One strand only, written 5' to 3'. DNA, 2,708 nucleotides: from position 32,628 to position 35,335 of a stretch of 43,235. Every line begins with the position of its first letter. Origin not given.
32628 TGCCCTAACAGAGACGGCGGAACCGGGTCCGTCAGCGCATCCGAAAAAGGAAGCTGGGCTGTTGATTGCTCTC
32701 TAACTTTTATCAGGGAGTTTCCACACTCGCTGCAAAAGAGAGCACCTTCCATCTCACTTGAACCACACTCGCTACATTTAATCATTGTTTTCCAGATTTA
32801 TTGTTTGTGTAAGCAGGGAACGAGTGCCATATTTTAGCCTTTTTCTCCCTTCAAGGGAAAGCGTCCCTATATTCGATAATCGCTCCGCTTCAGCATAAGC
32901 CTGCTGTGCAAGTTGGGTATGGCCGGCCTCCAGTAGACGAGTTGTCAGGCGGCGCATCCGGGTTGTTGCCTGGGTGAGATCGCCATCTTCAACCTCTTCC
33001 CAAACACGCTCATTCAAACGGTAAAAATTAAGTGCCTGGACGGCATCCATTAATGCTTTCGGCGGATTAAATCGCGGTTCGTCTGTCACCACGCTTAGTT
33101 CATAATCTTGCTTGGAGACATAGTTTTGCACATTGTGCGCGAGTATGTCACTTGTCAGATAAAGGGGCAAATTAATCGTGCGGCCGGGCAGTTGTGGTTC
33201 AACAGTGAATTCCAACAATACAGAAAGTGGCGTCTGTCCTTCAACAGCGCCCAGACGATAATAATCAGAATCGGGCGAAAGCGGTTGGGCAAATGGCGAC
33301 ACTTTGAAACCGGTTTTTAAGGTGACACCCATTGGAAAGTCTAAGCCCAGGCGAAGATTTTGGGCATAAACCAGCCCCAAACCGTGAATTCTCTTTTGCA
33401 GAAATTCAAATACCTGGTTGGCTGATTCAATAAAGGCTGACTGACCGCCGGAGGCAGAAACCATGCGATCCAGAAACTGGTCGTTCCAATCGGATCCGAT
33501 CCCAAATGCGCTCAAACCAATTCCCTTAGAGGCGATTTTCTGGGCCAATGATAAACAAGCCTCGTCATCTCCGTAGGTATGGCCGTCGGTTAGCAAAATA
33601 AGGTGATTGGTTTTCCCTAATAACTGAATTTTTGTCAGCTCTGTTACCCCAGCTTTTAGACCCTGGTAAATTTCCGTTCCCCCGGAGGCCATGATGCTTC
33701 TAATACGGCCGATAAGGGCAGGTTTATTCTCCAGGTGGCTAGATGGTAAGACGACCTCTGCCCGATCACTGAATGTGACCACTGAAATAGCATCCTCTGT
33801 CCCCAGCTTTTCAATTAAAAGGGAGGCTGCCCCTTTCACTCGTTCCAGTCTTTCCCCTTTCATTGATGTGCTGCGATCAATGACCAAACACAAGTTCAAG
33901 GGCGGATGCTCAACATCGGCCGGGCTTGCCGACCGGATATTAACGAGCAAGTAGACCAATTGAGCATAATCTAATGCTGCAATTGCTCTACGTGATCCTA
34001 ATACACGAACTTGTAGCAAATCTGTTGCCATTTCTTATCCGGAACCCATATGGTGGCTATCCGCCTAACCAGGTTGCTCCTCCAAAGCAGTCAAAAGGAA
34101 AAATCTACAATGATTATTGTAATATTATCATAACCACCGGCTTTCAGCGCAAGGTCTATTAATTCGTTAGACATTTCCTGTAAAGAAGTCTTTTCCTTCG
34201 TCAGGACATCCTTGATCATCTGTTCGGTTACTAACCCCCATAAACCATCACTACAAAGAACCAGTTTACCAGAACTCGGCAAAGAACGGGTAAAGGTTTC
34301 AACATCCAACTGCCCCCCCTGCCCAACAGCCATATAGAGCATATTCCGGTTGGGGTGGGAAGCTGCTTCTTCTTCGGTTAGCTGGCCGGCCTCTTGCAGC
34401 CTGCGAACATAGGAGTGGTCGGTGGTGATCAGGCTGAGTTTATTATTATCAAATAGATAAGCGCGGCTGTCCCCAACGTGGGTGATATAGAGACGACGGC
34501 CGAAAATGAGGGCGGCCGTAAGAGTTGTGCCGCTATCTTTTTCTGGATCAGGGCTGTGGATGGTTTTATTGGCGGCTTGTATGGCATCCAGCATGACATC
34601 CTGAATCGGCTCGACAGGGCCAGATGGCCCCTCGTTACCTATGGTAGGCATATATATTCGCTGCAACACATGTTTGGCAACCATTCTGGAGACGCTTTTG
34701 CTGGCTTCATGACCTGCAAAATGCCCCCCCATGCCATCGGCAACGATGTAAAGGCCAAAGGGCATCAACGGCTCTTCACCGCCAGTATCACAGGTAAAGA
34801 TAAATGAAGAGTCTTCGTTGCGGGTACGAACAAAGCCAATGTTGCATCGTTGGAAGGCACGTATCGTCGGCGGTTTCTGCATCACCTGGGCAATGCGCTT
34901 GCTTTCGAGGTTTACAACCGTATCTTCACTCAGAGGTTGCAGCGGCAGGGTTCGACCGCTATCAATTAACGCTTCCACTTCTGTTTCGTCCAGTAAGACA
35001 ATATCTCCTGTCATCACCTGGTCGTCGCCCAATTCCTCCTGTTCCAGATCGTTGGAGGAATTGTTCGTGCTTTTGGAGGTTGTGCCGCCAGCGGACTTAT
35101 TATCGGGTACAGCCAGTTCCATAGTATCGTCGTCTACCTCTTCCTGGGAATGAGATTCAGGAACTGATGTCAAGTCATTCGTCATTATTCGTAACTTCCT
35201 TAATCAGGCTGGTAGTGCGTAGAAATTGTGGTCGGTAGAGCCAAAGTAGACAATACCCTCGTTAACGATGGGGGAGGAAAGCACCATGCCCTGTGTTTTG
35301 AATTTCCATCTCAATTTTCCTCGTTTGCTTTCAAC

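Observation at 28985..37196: Kinase(PQQ)-PP2C-vWA-FHA-80aa-orphan response regulator-RelA/SpoT: a phospho-Thr module apparently co-transcribed with the alarmone enzyme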

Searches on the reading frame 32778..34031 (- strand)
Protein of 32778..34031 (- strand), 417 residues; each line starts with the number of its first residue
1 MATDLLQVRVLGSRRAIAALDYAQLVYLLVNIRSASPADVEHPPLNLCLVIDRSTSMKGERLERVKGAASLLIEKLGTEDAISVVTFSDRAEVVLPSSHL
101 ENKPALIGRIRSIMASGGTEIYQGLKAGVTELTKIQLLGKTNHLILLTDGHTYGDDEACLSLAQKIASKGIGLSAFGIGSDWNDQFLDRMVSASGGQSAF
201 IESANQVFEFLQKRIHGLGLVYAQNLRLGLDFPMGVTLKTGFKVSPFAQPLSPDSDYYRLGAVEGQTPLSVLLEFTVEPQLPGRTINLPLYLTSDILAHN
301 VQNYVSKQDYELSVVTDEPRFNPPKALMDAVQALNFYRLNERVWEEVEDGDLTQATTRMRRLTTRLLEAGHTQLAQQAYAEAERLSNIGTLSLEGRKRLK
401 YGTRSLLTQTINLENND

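Call 3: search_protein_families(library=pfam, proteins=[window:32778-34031:-], max_evalue=0.01)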
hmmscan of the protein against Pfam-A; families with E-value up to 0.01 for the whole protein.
window:32778-34031:- (417 aa): 4 families
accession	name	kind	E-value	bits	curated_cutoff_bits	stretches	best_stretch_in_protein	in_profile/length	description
PF00092.34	VWA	-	1.9e-22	80.7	23.8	1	46-205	1-165/174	von Willebrand factor type A domain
PF13519.12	VWA_2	-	1e-14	55.5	27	1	48-151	2-107/107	von Willebrand factor type A domain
PF13768.12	VWA_3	-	3.1e-13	50.5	27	1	46-200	2-155/155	von Willebrand factor type A domain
PF05762.20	VWA_CoxE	-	0.0054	16.6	26.4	0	42-168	54-177/222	VWA domain containing CoxE-like protein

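Call 24: search_solved_structures(query=window:32778-34031:-, max_evalue=0.01, show_alignments=1)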
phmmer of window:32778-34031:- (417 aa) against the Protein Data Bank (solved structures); distinct sequences matched with E-value up to 0.01: 33.
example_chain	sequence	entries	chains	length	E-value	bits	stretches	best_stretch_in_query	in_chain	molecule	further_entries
8s05_A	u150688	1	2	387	2.8e-15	59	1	48-377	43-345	Conserved protein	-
9c4f_I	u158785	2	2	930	3.4e-07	32.4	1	37-202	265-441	Inter-alpha-trypsin inhibitor heavy chain H4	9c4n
6pyo_A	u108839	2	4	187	2.1e-06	29.8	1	47-196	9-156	cDNA FLJ56608, highly similar to Homo sapiens chloride channel, calcium activated, family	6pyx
8fz4_A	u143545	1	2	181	6.3e-06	28.2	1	46-192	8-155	Anthrax toxin receptor 2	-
7n1o_A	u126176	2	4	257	1.4e-05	27.1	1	45-192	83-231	Transcription factor ETV6,Isoform 4 of Anthrax toxin receptor 2 | Transcription factor ETV6,Anthrax toxin receptor 2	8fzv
8ft6_A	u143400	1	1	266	1.6e-05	26.9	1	45-192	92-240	Transcription factor ETV6,Anthrax toxin receptor 2 chimera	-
9ykb_A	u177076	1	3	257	1.6e-05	26.9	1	46-192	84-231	Transcription factor ETV6,Anthrax toxin receptor 2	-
8fzu_A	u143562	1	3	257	1.6e-05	26.9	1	46-192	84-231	Transcription factor ETV6,Anthrax toxin receptor 2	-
1t6b_Y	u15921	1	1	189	1.7e-05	26.9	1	46-192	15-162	Anthrax toxin receptor 2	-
1sht_X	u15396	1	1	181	1.7e-05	26.8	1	46-192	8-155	Anthrax toxin receptor 2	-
1tzn_a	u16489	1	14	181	1.7e-05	26.8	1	46-192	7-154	Anthrax toxin receptor 2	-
1shu_X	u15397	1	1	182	1.7e-05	26.8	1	46-192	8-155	Anthrax toxin receptor 2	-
8ft8_A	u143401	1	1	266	1.8e-05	26.7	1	46-192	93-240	Transcription factor ETV6,Anthrax toxin receptor 2 chimera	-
9doc_A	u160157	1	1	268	1.8e-05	26.7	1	46-192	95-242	Transcription factor ETV6,Capillary morphogenesis gene 2 protein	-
4fx5_A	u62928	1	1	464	3e-05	26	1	49-251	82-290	von Willebrand factor type A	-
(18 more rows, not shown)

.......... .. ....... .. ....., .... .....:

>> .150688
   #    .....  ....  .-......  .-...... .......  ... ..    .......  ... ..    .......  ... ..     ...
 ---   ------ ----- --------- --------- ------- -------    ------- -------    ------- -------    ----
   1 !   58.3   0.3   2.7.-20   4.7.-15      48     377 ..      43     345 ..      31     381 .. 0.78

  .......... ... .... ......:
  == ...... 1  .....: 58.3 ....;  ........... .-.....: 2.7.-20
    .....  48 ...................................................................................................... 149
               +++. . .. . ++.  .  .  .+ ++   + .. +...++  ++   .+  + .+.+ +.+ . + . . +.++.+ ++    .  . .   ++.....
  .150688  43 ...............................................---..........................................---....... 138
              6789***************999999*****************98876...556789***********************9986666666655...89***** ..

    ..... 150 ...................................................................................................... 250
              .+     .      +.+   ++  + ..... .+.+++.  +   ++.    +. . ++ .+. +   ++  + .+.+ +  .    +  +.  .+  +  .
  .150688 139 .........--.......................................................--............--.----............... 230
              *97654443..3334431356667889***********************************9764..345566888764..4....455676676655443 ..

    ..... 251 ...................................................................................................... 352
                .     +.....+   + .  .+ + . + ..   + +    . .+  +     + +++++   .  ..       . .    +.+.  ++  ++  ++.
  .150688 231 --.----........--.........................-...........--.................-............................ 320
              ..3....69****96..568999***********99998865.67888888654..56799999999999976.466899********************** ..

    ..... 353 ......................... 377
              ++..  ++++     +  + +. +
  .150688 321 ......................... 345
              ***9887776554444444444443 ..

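Call 32: search_protein_families(library=ncbifam, proteins=[window:32778-34031:-], max_evalue=0.001)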
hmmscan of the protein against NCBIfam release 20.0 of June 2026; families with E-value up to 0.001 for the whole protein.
window:32778-34031:- (417 aa): 4 families
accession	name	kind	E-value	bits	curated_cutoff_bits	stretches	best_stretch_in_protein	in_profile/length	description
TIGR03788.1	marine_srt_targ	equivalog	3e-16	59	551.65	1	44-214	271-441/629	marine proteobacterial sortase target protein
TIGR00868.1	hCaCC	subfamily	5.1e-11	41.1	900.85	1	47-205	307-464/863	calcium-activated chloride channel protein 1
NF009943.0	PRK13406.1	equivalog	3.1e-06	26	571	1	49-151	406-508/585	magnesium chelatase subunit D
TIGR02031.1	BchD-ChlD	equivalog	5.2e-05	22.1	499.55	1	47-151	426-531/608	magnesium chelatase ATPase subunit D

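Call 73: find_homologous_proteins(query=window:32778-34031:-, max_evalue=1e-10)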
Query window:32778-34031:- (417 aa): 3126 proteins with E <= 1e-10 among 8000 candidates; the best 120 are listed.
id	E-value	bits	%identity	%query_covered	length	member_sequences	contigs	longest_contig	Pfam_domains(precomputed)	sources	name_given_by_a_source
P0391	3.8e-270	913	100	100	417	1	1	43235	PF13768.13,PF00092.35,PF13519.13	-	-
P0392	2.6e-227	772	83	100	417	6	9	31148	PF13768.13,PF00092.35,PF13519.13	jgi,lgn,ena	jgi:Ca-activated chloride channel family protein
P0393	1.3e-225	766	83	100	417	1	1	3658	PF13768.13,PF00092.35,PF13519.13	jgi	jgi:Ca-activated chloride channel family protein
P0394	3.1e-222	755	83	100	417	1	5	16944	PF13768.13,PF00092.35,PF13519.13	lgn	-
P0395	2.2e-218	743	80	100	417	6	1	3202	PF13768.13,PF00092.35,PF13519.13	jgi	jgi:Ca-activated chloride channel family protein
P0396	1.3e-215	733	80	100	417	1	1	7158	PF13768.13,PF00092.35,PF13519.13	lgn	-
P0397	1.9e-213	726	78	100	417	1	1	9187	PF13768.13,PF00092.35,PF13519.13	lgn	-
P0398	3.7e-212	722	79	100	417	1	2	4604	PF13768.13,PF00092.35,PF13519.13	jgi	jgi:Ca-activated chloride channel family protein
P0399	8.1e-210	714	77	100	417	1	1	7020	PF13768.13,PF00092.35,PF13519.13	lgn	-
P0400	3.0e-208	709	77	100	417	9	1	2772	PF13768.13,PF00092.35,PF13519.13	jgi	jgi:Ca-activated chloride channel family protein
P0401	4.9e-208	708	76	100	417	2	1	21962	PF13768.13,PF00092.35,PF13519.13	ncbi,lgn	-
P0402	2.1e-207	706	77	100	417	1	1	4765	PF13768.13,PF00092.35,PF13519.13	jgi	jgi:Ca-activated chloride channel homolog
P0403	7.7e-207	704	77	100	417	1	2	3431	PF13768.13,PF00092.35,PF13519.13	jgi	jgi:Ca-activated chloride channel family protein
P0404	9.6e-207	704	76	100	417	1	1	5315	PF13768.13,PF00092.35,PF13519.13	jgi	jgi:Ca-activated chloride channel family protein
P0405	4.3e-206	702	76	100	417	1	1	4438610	PF13768.13,PF00092.35,PF13519.13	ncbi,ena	-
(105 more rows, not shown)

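Call 77: search_protein_families(library=padloc, proteins=[window:32778-34031:-], max_evalue=0.001)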
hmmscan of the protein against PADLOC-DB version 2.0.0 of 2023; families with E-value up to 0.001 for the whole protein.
window:32778-34031:- (417 aa): 0 families

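Call 82: predict_structure(alignment_id=A4)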
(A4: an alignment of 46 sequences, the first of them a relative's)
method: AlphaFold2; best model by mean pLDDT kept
length: 417 residues; sequences in the alignment: 46
mean_pLDDT: 91.8   pTM: 0.89
mean pLDDT of the five models: 91.8, 91.0, 90.6, 88.3, 83.2
residues with pLDDT >= 90: 347; 70-90: 57; 50-70: 7; < 50: 6
segments of 3 or more residues with pLDDT < 50: 413-417
pLDDT, mean of each block of 10 residues (from residue 1): 81 95 96 79 93 93 95 91 95 93 91 91 96 93 95 86 94 95 91 94 93 93 94 94 93 89 90 97 95 91 94 93 91 95 94 96 96 96 94 93 88 43
secondary structure, 60 per line:
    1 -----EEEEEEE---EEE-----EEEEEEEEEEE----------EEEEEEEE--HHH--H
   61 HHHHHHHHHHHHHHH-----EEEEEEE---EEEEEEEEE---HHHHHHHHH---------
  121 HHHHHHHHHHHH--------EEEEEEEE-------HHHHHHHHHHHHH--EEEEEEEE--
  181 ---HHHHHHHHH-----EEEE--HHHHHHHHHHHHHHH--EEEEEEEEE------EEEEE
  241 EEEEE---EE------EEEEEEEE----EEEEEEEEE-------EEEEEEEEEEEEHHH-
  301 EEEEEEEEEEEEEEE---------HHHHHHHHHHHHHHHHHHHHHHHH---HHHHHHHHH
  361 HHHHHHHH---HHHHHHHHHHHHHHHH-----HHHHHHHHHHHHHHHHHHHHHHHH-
elements in order: E6-12 E16-18 E24-34 E45-52 H60-75 E81-87 E91-99 H103-111 H121-132 E141-148 H156-168 E171-178 H184-192 E198-201 H204-218 E221-229 E236-245 E257-264 E269-277 E285-296 E301-315 H325-348 H352-368 H372-387 H393-416

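Call 84: fold_search(model_id=the predicted structure, library=pdb)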
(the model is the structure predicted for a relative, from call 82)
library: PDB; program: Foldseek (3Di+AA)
matches with E <= 10: 1483; with E <= 0.001: 410
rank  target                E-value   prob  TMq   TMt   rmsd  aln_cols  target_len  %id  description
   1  4fx5                  5.2e-29  1.00  0.76  0.74   4.2       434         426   18  von Willebrand factor type A from Catenulispora acidiphila (released 2012-07-18)
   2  8s05_A                4.3e-27  1.00  0.68  0.73   5.0       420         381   20  ArnAB complex an archaeal ortholog of the Sec23/24 core motif (released 2025-10-29)
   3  8s05_B                6.8e-26  1.00  0.66  0.72   5.1       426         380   19  ArnAB complex an archaeal ortholog of the Sec23/24 core motif (released 2025-10-29)
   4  5a8j                  4.4e-22  1.00  0.62  0.69   5.5       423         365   17  Crystal structure of the ArnB paralog VWA2 from Sulfolobus acidocaldarius (released 2016-06-22)
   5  6fpz_A                1.7e-16  1.00  0.51  0.37  10.9       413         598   14  Inter-alpha-inhibitor heavy chain 1, D298A (released 2019-02-27)
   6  6fpy_A                1.8e-16  1.00  0.51  0.36  10.7       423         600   15  Inter-alpha-inhibitor heavy chain 1, wild type (released 2019-02-27)
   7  6fpy_B                3.5e-16  1.00  0.51  0.37  10.7       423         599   15  Inter-alpha-inhibitor heavy chain 1, wild type (released 2019-02-27)
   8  7w6b                  2.6e-15  1.00  0.39  0.23  10.2       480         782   13  Crystal Structure of PitA from pilus islet-2 of Streptococcus oralis (released 2022-06-01)
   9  1pd0_A                3.6e-15  1.00  0.56  0.35   7.9       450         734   12  Crystal structure of the COPII coat subunit, Sec24, complexed with a peptide from the SNARE protein Sed5 (yeast syntax (released 2003-08-19)
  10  1m2v_A                4.5e-15  1.00  0.53  0.34   8.3       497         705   10  Crystal Structure of the yeast Sec23/24 heterodimer (released 2002-09-20)
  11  5vng_B                5.7e-15  1.00  0.55  0.34   8.6       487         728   11  Crystal structure of Sec23a/Sec24a/Sec22 complexed with a C-terminal II sorting motif (released 2017-07-05)
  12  6to1                  5.7e-15  1.00  0.34  0.26  17.2       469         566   12  Crystal structure of three N-terminal domains of the type V pili tip protein Mfa5 from Porphyromonas gingivalis (released 2020-12-02)
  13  9rt4_C1               1.2e-14  1.00  0.40  0.58  13.4       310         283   17  NetF - ANTXR2 local refinement focused (released 2026-02-18)
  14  3eh1                  1.3e-14  1.00  0.55  0.34   8.5       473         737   11  Crystal structure of the human COPII-coat protein Sec24b (released 2008-10-21)
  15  1pd1_A                1.8e-14  1.00  0.54  0.34   7.9       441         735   12  Crystal structure of the COPII coat subunit, Sec24, complexed with a peptide containing the DxE cargo sorting signal o (released 2003-08-19)
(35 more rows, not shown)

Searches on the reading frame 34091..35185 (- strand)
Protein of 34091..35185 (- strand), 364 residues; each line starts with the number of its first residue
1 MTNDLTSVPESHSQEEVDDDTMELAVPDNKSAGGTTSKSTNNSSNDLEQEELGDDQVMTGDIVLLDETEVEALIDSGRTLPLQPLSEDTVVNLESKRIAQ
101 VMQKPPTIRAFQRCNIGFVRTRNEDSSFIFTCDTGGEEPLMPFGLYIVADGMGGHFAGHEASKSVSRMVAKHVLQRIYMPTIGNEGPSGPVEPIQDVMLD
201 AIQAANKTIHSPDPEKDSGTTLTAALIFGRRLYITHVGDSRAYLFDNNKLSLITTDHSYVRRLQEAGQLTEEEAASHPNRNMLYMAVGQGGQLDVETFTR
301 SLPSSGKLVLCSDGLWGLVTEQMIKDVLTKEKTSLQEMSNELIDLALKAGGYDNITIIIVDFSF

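Call 3: search_protein_families(library=pfam, proteins=[window:34091-35185:-], max_evalue=0.01)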
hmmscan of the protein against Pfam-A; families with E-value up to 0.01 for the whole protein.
window:34091-35185:- (364 aa): 3 families
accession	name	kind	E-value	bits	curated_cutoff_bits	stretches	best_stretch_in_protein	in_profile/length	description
PF00481.26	PP2C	-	1.6e-17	64.5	20.3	2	138-259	29-142/255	Protein phosphatase 2C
PF13672.11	PP2C_2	-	2.2e-10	40.9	24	1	145-328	27-188/209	Protein phosphatase 2C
PF07228.17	SpoIIE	-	0.0047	17.3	25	1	247-362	72-191/192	Stage II sporulation protein E (SpoIIE)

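Call 32: search_protein_families(library=ncbifam, proteins=[window:34091-35185:-], max_evalue=0.001)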
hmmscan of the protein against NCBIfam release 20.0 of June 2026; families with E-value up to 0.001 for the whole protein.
window:34091-35185:- (364 aa): 2 families
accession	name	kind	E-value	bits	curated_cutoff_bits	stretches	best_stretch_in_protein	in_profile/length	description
NF033484.1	Stp1_PP2C_phos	equivalog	8.4e-62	208.7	230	1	114-360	2-231/232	Stp1/IreP family PP2C-type Ser/Thr phosphatase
NF011149.0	PRK14559.1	equivalog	8.6e-25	87.5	374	1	110-361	374-630/642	serine/threonine phosphatase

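Call 77: search_protein_families(library=padloc, proteins=[window:34091-35185:-], max_evalue=0.001)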
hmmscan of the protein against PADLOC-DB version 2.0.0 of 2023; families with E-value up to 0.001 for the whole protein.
window:34091-35185:- (364 aa): 1 family
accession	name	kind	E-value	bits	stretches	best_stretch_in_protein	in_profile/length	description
PDLC04518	PDC-M21C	-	6e-09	33.5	1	144-336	31-207/243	-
